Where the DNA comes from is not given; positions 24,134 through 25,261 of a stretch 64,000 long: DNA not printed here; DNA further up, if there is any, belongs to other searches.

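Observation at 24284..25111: Barrel-less plug-only TonB-receptor-like proteins (two paralogs) flanking the SusCD array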

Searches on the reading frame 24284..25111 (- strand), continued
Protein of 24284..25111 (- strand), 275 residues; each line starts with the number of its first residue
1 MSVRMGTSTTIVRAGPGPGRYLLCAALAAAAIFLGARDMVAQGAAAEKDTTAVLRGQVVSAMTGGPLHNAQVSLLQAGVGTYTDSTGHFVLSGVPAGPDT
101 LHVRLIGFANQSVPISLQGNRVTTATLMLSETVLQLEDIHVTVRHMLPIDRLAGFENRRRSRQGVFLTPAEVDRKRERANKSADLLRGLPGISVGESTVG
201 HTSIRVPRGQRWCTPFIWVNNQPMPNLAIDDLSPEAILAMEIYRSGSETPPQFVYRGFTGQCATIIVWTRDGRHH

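Call 83: search_protein_families(library=pfam, proteins=[L020:9273-11324:-, L020:7857-9269:-, L013:1523-3838:-, L013:7314-8918:+, L015:8880-10631:-, L015:10382-12670:-, L016:1880-4348:+, L017:2732-5731:+, L017:8863-10149:-, L018:1816-3633:+], max_evalue=0.0001)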
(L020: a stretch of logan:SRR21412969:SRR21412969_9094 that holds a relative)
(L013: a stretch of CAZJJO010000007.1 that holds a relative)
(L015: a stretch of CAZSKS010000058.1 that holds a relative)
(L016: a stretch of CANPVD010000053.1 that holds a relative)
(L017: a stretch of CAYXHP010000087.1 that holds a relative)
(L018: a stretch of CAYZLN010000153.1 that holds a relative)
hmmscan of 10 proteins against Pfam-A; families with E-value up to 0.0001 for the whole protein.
L020:9273-11324:- (684 aa): 1 family
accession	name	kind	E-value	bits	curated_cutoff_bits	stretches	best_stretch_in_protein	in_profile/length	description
PF00593.30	TonB_dep_Rec_b-barrel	-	3.9e-27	96.6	27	1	105-464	38-348/436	TonB dependent receptor-like, beta-barrel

L020:7857-9269:- (471 aa): 1 family
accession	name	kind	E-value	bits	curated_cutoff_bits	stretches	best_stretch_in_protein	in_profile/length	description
PF07980.17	SusD_RagB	-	2e-05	24.8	23.1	1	355-414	163-225/297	SusD family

L013:1523-3838:- (772 aa): 3 families
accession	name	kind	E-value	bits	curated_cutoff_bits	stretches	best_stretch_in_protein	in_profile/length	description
PF07732.21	Cu-oxidase_3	-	2.2e-32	112.1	21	1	291-393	14-117/119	Multicopper oxidase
PF07731.20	Cu-oxidase_2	-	4.1e-31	108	20.4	1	654-745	39-136/137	Multicopper oxidase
PF00394.28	Cu-oxidase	-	9.3e-13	49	21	1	438-523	38-134/157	Multicopper oxidase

L013:7314-8918:+ (535 aa): 1 family
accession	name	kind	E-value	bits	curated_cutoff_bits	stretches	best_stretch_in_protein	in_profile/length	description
PF01566.24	Nramp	-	1.2e-21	77.6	29.8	1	145-492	6-342/357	Natural resistance-associated macrophage protein-like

L015:8880-10631:- (584 aa): 0 families

L015:10382-12670:- (763 aa): 1 family
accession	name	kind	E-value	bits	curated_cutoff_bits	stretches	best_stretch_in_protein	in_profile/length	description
PF00593.30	TonB_dep_Rec_b-barrel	-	2.5e-19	70.9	27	1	128-585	102-374/436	TonB dependent receptor-like, beta-barrel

L016:1880-4348:+ (823 aa): 4 families
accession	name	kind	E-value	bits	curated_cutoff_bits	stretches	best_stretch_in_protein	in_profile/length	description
PF00326.27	Peptidase_S9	-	6.3e-44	150.4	22.6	1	602-807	3-211/213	Prolyl oligopeptidase family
PF07676.18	PD40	-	1.6e-22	79.3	20.9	1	349-372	2-25/38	WD40-like Beta Propeller Repeat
PF00930.27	DPPIV_N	-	2.9e-12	46.4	22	1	333-422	257-344/354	Dipeptidyl peptidase IV (DPP IV) N-terminal region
PF20434.5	BD-FAE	-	9.1e-05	22.5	26.8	0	582-628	11-60/215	BD-FAE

L017:2732-5731:+ (1000 aa): 16 families
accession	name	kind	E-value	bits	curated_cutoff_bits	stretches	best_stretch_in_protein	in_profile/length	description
PF13414.12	TPR_11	-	4.3e-28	97.2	26.8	4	895-930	7-42/42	TPR repeat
PF07719.23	TPR_2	-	6.5e-25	85.6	27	1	882-914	1-33/34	Tetratricopeptide repeat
PF00515.34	TPR_1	-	5.3e-21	73.9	27.8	1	883-914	2-33/34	Tetratricopeptide repeat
PF13431.12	TPR_17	-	2.8e-19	68.1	24.4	1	904-935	1-32/34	Tetratricopeptide repeat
PF13432.12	TPR_16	-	1.8e-17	63.9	32.7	2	889-947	4-62/65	Tetratricopeptide repeat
PF13181.12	TPR_8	-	1.2e-16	59.8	25.7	0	889-914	8-33/34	Tetratricopeptide repeat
PF14559.12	TPR_19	-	2.2e-14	53.9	25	2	828-884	5-61/68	Tetratricopeptide repeat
PF13428.12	TPR_14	-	1.4e-12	47.4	23.5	0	815-855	2-42/44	Tetratricopeptide repeat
PF13424.12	TPR_12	-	8e-10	39.2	30.1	0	919-978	6-73/77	Tetratricopeptide repeat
PF13429.12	TPR_15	-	1.4e-09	38.2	26.2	1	805-939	138-271/280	Tetratricopeptide repeat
PF13176.12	TPR_7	-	7.9e-08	32.2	27.9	0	952-983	1-34/36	Tetratricopeptide repeat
PF13174.12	TPR_6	-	8.7e-08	32.8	26.3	0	884-913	2-31/33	Tetratricopeptide repeat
PF14522.11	Cytochrome_C7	-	1e-07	32.1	24.8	0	441-520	13-66/67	Cytochrome c7 and related cytochrome c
PF13371.12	TPR_9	-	2.6e-07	31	35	1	858-918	5-65/73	Tetratricopeptide repeat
PF24575.1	TPR_Slam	-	1e-06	29.6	35.2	0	925-969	56-100/104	Surface lipoprotein assembly modifier, N-terminal TPR repeats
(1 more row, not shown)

L017:8863-10149:- (429 aa): 1 family
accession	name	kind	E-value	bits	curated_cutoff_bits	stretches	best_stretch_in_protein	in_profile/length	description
PF07980.17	SusD_RagB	-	9.3e-05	22.6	23.1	0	327-394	163-235/297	SusD family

L018:1816-3633:+ (606 aa): 1 family
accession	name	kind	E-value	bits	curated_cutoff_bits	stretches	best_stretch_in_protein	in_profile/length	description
PF01566.24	Nramp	-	3.4e-19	69.6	29.8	1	191-352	6-168/357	Natural resistance-associated macrophage protein-like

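Call 86: find_related_loci(query=A1, collection=metagenome_contigs, flank=7000)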
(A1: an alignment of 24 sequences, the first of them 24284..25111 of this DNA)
Query A1 (275 aa) in metagenome_contigs; peptide patterns used: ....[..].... (x = any residue, [..] = any of these).
112 stretches matched a pattern; 13 encode a relative of the query (tblastn E <= 1e-3); 13 distinct loci.
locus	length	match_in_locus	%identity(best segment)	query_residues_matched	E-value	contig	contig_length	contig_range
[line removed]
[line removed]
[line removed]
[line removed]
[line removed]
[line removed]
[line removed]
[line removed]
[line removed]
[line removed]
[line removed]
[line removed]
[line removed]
